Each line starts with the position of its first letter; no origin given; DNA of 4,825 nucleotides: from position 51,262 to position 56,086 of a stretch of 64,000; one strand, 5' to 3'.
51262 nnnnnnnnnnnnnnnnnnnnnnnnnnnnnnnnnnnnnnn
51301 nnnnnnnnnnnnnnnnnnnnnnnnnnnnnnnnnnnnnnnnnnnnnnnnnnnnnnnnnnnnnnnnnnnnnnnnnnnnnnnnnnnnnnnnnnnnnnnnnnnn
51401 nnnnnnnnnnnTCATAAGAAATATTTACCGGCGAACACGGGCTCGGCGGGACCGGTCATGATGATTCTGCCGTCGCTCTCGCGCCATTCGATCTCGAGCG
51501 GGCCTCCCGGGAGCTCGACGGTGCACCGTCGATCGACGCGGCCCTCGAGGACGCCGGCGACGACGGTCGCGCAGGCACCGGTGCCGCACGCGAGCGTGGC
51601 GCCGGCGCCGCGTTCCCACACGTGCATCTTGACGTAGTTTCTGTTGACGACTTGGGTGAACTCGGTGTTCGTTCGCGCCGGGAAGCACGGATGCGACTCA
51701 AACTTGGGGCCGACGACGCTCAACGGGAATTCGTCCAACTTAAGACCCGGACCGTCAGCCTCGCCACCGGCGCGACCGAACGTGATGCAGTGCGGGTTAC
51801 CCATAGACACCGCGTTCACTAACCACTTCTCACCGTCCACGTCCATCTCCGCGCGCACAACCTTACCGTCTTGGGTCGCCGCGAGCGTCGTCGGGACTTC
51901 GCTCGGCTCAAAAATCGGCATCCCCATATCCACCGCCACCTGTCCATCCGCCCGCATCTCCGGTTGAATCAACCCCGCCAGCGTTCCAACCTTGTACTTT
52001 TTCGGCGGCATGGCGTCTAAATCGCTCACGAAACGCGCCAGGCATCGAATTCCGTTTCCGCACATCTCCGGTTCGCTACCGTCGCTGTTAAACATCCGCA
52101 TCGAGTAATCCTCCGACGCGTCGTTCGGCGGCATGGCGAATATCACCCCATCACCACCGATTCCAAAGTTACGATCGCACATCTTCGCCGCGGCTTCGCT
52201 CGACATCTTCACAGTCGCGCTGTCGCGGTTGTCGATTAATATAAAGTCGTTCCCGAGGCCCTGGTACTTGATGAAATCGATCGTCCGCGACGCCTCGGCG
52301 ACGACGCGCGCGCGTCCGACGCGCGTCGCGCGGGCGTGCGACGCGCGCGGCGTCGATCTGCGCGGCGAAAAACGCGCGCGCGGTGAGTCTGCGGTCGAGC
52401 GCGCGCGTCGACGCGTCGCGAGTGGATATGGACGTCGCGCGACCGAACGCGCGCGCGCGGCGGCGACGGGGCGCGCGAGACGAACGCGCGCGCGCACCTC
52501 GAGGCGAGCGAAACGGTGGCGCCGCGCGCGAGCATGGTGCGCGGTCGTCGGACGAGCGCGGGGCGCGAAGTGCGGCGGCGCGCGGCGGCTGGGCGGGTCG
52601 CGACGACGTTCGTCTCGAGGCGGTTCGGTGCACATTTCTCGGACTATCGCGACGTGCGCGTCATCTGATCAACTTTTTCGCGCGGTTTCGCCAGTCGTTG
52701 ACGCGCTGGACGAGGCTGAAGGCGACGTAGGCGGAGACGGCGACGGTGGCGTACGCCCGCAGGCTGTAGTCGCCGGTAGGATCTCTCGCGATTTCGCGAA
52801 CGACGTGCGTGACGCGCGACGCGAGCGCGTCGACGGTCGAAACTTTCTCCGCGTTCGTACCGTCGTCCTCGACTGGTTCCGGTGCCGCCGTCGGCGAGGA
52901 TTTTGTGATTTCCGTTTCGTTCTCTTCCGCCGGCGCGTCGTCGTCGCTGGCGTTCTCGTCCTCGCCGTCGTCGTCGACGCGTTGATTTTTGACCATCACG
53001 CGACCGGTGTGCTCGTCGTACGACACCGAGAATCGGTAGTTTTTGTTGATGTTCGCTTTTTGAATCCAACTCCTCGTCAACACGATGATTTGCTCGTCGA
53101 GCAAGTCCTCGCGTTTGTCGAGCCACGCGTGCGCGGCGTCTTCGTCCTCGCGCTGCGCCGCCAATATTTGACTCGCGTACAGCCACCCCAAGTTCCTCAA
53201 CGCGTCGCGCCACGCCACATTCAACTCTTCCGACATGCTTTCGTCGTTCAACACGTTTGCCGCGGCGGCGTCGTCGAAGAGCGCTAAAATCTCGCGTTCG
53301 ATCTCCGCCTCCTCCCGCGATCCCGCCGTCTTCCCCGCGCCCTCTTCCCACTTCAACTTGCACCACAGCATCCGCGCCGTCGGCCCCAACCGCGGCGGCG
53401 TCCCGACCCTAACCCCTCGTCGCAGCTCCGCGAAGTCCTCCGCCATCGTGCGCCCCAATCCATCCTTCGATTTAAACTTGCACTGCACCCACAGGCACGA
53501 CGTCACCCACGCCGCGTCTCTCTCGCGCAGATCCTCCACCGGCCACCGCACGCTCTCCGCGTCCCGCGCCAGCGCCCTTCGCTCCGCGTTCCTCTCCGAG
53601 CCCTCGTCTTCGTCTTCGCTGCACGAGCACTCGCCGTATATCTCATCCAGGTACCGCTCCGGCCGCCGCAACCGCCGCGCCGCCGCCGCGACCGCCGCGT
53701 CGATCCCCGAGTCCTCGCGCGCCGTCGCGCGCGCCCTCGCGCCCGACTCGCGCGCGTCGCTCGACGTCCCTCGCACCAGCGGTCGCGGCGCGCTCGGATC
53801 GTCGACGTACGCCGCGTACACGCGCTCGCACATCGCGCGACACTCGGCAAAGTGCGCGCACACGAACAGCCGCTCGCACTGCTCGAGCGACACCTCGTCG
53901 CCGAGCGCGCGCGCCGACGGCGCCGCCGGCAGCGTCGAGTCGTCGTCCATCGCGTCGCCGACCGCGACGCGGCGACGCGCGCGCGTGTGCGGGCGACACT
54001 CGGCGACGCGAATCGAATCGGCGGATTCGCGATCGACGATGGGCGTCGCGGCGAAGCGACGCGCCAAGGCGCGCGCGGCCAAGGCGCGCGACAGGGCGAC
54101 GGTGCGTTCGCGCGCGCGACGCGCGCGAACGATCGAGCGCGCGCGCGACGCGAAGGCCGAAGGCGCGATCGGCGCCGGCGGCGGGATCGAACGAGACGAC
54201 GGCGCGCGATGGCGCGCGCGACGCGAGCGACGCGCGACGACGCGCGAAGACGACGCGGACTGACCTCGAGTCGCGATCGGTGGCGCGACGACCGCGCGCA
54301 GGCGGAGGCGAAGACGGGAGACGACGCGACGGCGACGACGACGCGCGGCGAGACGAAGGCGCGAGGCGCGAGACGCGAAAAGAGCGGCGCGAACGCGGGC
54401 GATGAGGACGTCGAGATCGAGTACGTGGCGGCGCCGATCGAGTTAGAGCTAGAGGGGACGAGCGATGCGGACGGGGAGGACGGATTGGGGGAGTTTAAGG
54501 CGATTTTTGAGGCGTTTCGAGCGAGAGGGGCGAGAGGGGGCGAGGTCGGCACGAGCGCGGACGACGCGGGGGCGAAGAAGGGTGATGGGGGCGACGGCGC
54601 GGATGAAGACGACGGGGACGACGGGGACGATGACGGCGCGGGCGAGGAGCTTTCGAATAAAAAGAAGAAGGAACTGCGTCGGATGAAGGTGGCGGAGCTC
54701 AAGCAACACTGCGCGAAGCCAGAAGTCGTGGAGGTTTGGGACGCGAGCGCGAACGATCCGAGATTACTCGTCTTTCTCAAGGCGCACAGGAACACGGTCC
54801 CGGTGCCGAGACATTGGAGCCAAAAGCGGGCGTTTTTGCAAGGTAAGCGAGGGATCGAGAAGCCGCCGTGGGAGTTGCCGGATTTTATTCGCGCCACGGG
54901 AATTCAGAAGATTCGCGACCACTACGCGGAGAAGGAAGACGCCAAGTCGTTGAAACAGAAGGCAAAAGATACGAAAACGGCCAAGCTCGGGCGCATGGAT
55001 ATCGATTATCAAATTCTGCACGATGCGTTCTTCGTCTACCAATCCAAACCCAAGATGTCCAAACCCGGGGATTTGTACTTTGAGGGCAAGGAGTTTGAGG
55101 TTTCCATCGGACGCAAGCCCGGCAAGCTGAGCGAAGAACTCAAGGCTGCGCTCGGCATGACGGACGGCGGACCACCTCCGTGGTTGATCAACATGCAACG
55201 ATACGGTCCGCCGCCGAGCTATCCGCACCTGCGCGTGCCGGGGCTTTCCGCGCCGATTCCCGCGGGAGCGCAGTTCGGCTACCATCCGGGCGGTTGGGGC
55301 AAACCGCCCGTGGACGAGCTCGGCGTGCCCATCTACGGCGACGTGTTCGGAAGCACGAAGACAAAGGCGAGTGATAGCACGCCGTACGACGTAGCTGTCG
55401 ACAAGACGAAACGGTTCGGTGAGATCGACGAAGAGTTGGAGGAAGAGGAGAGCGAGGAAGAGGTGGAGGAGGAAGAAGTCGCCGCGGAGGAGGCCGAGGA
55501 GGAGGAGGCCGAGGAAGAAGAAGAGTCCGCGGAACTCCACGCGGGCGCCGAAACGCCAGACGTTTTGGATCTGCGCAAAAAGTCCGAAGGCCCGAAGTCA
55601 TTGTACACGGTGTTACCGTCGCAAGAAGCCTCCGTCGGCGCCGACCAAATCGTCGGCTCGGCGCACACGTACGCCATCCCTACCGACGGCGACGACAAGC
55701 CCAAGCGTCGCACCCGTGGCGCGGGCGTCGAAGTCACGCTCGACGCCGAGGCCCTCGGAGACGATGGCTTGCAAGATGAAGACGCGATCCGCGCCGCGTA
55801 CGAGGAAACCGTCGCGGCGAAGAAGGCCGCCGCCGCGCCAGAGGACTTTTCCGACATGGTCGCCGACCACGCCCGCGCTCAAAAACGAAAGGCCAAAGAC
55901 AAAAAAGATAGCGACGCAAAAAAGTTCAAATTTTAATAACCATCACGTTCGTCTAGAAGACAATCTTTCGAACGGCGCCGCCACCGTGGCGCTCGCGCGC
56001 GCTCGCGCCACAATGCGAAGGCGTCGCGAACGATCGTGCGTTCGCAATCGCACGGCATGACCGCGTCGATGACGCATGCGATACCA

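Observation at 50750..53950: Operon-like same-strand array: hypothetical protein, DapF and YbeD-like with 25-bp and minus 4-bp (ATGA) junctions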

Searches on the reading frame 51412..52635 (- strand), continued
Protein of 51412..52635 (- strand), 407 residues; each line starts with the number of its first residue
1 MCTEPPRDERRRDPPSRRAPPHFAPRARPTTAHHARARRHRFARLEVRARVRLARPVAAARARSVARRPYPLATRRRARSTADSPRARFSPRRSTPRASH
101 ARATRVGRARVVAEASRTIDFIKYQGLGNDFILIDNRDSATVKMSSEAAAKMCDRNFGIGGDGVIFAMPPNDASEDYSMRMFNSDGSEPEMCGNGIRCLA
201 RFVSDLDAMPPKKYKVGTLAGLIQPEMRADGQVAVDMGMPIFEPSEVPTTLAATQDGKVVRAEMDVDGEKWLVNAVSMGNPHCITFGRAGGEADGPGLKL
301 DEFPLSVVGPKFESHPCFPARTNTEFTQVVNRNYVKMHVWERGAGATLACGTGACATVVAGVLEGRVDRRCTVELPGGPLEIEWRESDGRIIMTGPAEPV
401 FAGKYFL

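Call 24: find_encoding_contigs(protein=P0051, flank=4000, max_places=1)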
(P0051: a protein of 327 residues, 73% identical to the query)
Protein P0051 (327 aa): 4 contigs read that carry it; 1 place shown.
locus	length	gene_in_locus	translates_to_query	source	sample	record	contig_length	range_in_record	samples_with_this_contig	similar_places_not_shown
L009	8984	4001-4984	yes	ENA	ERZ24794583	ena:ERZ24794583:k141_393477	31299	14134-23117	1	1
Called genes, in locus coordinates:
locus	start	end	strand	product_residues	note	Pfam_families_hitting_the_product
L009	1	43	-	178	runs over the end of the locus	PF00782:DSPc, PF22785:Tc-R-P (weak)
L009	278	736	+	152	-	-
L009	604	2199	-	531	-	PF04037:DUF382, PF04046:PSP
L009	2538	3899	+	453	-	-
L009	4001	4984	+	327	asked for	PF01678:DAP_epimerase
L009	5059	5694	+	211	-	PF04359:DUF493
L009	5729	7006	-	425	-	PF00076:RRM_1 (weak), PF16367:RRM_7 (weak)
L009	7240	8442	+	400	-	PF04000:Sas10_Utp3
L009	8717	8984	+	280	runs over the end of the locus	-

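Call 62: search_protein_families(library=ncbifam, proteins=[P0165], max_evalue=0.001)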
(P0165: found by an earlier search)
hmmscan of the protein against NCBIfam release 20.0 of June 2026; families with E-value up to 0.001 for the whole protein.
P0165 (327 aa): 2 families
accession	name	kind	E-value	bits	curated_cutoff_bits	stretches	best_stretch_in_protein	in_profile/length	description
TIGR00652.1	DapF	equivalog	2.3e-87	292.9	114.65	1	39-326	1-269/270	diaminopimelate epimerase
NF038284.1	bifunc_DapF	exception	1.3e-19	70.5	350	1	39-278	10-215/254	bifunctional diaminopimelate epimerase/glutamate racemase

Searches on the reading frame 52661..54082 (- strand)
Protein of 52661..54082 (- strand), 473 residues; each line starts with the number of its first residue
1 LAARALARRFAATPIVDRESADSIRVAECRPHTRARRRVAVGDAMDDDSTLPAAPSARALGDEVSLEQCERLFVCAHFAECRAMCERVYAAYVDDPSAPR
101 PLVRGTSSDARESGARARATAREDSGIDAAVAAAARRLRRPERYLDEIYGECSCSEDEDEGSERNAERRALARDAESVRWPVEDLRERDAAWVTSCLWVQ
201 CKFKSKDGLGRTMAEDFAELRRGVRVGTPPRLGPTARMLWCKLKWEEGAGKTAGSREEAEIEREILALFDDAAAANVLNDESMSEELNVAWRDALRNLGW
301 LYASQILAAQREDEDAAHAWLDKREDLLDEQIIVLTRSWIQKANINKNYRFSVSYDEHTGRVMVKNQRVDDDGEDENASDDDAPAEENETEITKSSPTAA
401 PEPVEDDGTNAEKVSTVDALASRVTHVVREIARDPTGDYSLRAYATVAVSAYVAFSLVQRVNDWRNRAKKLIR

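Call 4: search_protein_families(library=pfam, proteins=[window:52661-54082:-], max_evalue=0.01)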
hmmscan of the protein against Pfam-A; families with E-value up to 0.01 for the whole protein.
window:52661-54082:- (473 aa): 0 families

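Call 41: find_homologous_proteins(query=window:52664-53950:-, max_evalue=0.001)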
Query window:52664-53950:- (429 aa): 20 proteins with E <= 0.001 among 8000 candidates.
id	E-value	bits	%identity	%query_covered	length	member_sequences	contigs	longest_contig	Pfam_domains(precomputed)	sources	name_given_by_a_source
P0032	6.4e-279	943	100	100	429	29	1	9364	-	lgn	-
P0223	1.0e-277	939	100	100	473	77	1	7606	-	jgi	-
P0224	2.1e-197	674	87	81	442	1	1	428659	-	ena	-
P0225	4.5e-152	525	98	56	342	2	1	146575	-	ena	-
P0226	1.2e-119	418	52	97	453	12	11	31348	-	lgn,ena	-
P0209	5.8e-101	357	45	90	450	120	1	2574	-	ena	-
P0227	1.8e-100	355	47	91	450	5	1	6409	-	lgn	-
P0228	1.9e-100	355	47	90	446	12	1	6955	-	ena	-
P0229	7.0e-100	353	47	99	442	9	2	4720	-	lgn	-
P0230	2.7e-99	351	46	91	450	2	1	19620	-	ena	-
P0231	2.6e-98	348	47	90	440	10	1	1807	-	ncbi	-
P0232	2.6e-96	341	47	96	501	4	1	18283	-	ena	-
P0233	4.6e-95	337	46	95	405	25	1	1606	-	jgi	-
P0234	5.1e-85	304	50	74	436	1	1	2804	-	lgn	-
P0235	6.9e-83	297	41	98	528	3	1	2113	-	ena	-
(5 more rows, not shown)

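Call 53: search_solved_structures(query=A3, max_evalue=1)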
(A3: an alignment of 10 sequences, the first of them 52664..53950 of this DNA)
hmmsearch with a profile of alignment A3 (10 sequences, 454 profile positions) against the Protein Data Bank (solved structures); distinct sequences matched with E-value up to 1: 0.

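Call 54: search_protein_families(library=pfam, alignment_id=A3, max_evalue=1)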
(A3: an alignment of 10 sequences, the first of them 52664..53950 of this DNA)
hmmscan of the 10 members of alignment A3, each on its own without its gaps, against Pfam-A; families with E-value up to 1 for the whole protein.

A. member 1, window:52664-53950:- (429 aa): 0 families

B. families by the number of members that match (of 10 scanned): 3 families
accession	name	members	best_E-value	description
PF04889.17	Cwf_Cwc_15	1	0.5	Cwf15/Cwc15 cell cycle control protein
PF09739.14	MCM_bind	1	0.75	Mini-chromosome maintenance replisome factor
PF11831.13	Myb_Cef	1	0.76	pre-mRNA splicing factor component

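Call 64: predict_structure(alignment_id=A4)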
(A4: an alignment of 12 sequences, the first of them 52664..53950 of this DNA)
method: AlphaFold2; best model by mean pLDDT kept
length: 429 residues; sequences in the alignment: 12
mean_pLDDT: 52.5   pTM: 0.42
mean pLDDT of the five models: 52.5, 52.3, 47.5, 45.9, 40.6
residues with pLDDT >= 90: 20; 70-90: 82; 50-70: 78; < 50: 249
segments of 3 or more residues with pLDDT < 50: 1-37, 43-117, 130-163, 180-182, 302-307, 327-410
pLDDT, mean of each block of 10 residues (from residue 1): 37 38 39 46 45 36 28 27 38 34 31 45 52 38 41 45 57 62 56 73 68 86 91 80 75 86 86 93 82 73 50 53 48 29 30 30 34 43 43 41 46 58 65
secondary structure, 60 per line:
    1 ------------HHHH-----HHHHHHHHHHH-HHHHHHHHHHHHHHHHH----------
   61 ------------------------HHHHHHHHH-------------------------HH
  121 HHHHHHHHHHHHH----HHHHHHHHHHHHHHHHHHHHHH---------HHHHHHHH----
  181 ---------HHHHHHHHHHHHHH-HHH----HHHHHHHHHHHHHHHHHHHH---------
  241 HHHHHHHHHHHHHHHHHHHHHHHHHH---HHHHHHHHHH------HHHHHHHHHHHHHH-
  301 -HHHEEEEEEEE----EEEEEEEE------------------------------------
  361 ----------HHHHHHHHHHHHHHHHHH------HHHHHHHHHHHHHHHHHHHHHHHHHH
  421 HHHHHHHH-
elements in order: H13-16 H22-32 H34-50 H85-93 H119-133 H138-159 H169-176 H190-203 H212-231 H241-266 H270-279 H286-299 E305-312 E317-324 H371-388 H395-428

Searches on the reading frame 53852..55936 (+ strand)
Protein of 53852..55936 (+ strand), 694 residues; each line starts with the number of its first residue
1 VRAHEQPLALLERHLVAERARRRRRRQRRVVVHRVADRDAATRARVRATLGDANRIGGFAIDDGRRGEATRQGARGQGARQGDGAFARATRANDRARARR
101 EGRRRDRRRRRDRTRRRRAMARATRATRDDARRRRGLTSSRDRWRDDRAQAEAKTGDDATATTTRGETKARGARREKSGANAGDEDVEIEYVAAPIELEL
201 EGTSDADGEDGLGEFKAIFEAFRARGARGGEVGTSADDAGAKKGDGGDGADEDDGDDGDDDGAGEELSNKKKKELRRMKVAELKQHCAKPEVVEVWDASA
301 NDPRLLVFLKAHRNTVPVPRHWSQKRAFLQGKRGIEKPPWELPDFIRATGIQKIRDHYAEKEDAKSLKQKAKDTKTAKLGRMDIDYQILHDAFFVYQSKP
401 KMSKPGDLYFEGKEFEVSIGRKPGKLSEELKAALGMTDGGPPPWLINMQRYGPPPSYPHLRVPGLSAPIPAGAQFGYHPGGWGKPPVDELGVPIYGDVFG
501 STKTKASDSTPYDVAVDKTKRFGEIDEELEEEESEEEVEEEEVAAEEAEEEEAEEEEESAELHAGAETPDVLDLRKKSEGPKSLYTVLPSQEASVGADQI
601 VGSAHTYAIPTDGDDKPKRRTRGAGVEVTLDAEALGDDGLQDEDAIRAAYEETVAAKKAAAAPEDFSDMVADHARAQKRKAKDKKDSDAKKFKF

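Call 4: search_protein_families(library=pfam, proteins=[window:53852-55936:+], max_evalue=0.01)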
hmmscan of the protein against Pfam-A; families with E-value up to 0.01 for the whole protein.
window:53852-55936:+ (694 aa): 2 families
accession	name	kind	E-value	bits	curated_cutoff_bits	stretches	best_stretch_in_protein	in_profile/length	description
PF04037.18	DUF382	-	7.2e-53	178.5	26.7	1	289-414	2-127/127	Domain of unknown function (DUF382)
PF04046.21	PSP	-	3.4e-22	78.3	19.6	1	422-467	1-46/46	PSP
